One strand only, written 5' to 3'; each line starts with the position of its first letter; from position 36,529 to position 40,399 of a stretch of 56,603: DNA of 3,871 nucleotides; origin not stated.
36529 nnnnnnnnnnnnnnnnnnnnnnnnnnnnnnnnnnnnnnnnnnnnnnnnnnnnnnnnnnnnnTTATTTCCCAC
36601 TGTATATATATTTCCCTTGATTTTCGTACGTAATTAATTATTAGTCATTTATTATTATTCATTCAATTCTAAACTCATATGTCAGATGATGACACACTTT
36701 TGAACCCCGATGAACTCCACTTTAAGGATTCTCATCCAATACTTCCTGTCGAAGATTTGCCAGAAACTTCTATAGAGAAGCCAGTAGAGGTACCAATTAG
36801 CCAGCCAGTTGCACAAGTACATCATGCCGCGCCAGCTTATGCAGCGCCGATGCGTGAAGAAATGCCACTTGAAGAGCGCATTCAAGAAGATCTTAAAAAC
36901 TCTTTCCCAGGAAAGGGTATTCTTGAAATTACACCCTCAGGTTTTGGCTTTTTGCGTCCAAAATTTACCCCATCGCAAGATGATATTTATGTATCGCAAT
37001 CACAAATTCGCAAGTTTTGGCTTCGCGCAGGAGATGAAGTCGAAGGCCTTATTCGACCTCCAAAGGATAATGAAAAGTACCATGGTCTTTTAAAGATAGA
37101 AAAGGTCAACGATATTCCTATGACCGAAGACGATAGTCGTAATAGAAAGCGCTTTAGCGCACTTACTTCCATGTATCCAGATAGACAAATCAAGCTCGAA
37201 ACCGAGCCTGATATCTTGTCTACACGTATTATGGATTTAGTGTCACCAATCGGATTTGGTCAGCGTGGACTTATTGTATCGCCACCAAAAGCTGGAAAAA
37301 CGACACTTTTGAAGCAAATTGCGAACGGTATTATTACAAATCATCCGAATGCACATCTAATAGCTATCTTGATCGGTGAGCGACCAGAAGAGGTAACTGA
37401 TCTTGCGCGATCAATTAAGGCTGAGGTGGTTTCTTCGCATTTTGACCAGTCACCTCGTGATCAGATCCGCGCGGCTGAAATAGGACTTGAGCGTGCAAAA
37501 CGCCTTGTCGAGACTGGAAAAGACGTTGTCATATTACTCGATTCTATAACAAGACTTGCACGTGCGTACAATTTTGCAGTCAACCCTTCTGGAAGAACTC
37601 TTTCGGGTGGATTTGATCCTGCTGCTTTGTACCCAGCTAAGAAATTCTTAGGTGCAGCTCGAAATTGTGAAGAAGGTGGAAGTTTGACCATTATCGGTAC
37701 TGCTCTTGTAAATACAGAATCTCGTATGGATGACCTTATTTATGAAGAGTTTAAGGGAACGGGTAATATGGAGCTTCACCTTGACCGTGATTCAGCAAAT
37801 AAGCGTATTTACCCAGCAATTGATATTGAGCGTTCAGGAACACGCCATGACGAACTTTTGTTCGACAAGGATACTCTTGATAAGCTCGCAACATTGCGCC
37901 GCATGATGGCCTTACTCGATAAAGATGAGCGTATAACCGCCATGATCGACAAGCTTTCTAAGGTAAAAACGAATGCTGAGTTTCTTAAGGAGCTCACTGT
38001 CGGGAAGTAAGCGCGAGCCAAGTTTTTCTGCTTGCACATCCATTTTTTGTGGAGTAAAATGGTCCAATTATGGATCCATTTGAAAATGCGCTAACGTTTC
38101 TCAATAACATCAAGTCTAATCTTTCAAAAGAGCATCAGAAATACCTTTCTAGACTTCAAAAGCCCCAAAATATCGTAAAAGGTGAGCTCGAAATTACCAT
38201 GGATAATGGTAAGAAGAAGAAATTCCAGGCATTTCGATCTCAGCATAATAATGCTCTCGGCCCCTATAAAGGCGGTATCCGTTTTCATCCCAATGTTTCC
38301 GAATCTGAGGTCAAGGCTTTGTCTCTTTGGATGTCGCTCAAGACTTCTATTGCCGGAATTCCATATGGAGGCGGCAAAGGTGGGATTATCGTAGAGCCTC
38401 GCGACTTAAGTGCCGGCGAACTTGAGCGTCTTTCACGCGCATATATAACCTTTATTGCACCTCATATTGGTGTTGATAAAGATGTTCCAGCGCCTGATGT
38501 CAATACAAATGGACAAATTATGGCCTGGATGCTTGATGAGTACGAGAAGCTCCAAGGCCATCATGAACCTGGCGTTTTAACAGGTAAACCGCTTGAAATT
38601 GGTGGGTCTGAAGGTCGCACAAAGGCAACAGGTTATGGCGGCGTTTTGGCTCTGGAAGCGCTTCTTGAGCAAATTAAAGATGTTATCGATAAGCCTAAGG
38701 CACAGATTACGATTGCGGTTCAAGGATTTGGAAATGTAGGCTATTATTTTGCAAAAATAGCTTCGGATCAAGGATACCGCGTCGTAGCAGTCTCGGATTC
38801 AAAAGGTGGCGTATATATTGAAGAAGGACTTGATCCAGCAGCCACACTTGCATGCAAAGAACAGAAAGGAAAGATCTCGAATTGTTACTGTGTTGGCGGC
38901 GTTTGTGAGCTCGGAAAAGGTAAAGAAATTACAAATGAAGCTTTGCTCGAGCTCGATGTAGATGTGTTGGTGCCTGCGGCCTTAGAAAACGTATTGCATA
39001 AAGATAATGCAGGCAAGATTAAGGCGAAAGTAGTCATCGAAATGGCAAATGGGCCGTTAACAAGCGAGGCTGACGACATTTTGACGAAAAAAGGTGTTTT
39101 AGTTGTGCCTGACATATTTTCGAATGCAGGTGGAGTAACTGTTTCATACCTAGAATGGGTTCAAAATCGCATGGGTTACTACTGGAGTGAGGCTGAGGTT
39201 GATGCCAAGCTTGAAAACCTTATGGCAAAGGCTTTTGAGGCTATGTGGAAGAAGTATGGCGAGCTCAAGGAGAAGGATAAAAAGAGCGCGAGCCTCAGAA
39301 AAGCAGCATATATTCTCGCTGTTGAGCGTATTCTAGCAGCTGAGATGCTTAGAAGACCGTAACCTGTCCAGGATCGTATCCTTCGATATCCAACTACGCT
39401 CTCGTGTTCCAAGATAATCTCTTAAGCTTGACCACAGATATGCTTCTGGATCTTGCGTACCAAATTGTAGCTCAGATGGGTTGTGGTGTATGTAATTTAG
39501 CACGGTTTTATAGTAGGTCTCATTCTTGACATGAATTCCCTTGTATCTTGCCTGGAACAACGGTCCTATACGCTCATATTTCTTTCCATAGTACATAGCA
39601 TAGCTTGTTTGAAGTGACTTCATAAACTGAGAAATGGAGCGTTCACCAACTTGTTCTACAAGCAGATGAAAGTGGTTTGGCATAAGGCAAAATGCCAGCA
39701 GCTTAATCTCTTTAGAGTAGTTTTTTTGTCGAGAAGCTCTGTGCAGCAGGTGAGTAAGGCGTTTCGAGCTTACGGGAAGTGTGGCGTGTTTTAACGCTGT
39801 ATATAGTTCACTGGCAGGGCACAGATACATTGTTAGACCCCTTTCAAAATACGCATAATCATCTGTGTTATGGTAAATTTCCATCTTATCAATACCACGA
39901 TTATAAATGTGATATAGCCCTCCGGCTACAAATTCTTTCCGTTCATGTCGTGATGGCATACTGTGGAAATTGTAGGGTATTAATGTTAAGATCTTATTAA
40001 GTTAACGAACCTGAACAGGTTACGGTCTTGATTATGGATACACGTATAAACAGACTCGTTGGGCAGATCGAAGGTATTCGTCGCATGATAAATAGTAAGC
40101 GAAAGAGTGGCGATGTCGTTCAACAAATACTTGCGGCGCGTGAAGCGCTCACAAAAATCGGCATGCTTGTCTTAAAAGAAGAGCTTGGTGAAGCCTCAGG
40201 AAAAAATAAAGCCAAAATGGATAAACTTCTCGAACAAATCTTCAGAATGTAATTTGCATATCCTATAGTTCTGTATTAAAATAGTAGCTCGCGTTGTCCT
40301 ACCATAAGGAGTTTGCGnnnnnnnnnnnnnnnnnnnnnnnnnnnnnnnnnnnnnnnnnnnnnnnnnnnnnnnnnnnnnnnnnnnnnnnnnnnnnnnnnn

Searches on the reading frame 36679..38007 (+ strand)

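Call 116: search_protein_families(library=pfam, proteins=[window:36679-38007:+], max_evalue=0.00001)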
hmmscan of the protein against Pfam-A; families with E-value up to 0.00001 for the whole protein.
window:36679-38007:+ (443 aa): 2 families
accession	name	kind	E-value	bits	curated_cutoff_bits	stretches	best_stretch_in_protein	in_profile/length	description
PF00006.31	ATP-synt_ab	-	1.4e-28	100.4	29.5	1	183-386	3-211/213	ATP synthase alpha/beta family, nucleotide-binding domain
PF07497.18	Rho_RNA_bind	-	5.8e-28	97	27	1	79-146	2-70/73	Rho termination factor, RNA-binding domain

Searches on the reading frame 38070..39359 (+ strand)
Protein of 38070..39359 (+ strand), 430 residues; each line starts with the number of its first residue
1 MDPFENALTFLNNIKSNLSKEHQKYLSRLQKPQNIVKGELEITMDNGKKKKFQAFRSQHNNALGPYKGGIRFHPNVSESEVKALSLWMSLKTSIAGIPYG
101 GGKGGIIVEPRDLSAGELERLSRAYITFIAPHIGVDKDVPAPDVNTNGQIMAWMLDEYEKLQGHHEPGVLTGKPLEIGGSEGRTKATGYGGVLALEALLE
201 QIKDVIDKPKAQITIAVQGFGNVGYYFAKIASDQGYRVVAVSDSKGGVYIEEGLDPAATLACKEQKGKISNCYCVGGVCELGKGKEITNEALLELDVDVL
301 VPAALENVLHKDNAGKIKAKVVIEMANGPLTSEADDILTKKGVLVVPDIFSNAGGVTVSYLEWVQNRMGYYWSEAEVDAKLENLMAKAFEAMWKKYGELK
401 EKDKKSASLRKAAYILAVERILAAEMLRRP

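Call 116: search_protein_families(library=pfam, proteins=[window:38070-39359:+], max_evalue=0.00001)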
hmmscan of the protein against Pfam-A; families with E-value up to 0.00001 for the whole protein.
window:38070-39359:+ (430 aa): 2 families
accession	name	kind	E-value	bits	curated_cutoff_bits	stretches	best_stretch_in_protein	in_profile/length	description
PF00208.27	ELFV_dehydrog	-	3.7e-75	253.2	23.4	1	178-426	1-238/241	Glutamate/Leucine/Phenylalanine/Valine dehydrogenase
PF02812.23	ELFV_dehydrog_N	-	3.8e-52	175.8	25.3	1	32-160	1-129/129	Glu/Leu/Phe/Val dehydrogenase, dimerisation domain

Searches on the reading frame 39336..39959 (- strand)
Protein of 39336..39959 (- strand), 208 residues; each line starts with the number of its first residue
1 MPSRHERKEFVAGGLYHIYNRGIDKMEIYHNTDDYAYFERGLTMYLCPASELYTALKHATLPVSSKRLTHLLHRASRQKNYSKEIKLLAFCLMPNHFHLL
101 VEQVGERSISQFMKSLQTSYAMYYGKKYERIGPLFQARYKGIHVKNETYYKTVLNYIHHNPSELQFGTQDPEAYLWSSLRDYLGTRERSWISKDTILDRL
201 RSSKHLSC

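Call 117: search_protein_families(library=pfam, proteins=[window:39336-39959:-], max_evalue=0.00001)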
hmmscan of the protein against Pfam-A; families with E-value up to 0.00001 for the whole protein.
window:39336-39959:- (208 aa): 1 family
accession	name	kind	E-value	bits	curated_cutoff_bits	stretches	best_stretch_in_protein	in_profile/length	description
PF01797.21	Y1_Tnp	-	2.2e-12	47.6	23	1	68-160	24-121/121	Transposase IS200 like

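Call 119: search_protein_families(library=ncbifam, proteins=[window:39336-39959:-], max_evalue=0.001)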
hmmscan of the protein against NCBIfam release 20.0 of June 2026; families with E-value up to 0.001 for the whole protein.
window:39336-39959:- (208 aa): 2 families
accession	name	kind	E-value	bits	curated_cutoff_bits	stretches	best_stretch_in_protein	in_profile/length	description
NF047646.1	REP_Tyr_transpos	equivalog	1.6e-14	54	80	1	65-163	27-133/146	REP-associated tyrosine transposase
NF033573.1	transpos_IS200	equivalog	0.00047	20.4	55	1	72-149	34-107/126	IS200/IS605 family transposase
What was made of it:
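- A RAYT-like gene is present (Pfam Y1_Tnp, E 2e-12, call 117; NCBIfam REP_Tyr_transpos, 54 bits, call 119).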

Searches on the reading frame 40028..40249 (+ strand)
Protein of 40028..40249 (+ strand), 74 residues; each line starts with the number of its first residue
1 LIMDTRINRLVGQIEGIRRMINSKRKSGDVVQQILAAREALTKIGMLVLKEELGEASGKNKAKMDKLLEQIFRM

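Call 86: search_protein_families(library=pfam, proteins=[window:40028-40249:+], max_evalue=0.01)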
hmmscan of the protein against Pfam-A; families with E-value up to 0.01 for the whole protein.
seq(74 aa): 1 family
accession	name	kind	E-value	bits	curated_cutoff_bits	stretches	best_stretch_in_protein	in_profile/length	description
PF02583.22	Trns_repr_metal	-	2.7e-14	53.7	22.8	1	5-69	7-74/78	Metal-sensitive transcriptional repressor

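Call 119: search_protein_families(library=ncbifam, proteins=[window:40028-40249:+], max_evalue=0.001)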
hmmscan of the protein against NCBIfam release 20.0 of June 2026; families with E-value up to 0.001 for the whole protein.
seq(74 aa): 3 families
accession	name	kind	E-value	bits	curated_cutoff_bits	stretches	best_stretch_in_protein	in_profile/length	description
NF052430.1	repress_RicR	exception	7.5e-08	32.9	175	1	5-61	13-69/93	copper-sensing transcriptional repressor RicR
NF008464.0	PRK11352.1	equivalog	2.4e-05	24.7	133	1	5-66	13-74/91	formaldehyde-responsive transcriptional repressor FrmR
NF011613.0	PRK15039.1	equivalog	7.5e-05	23.3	138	1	4-57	12-65/90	Ni(II)/Co(II)-binding transcriptional repressor RcnR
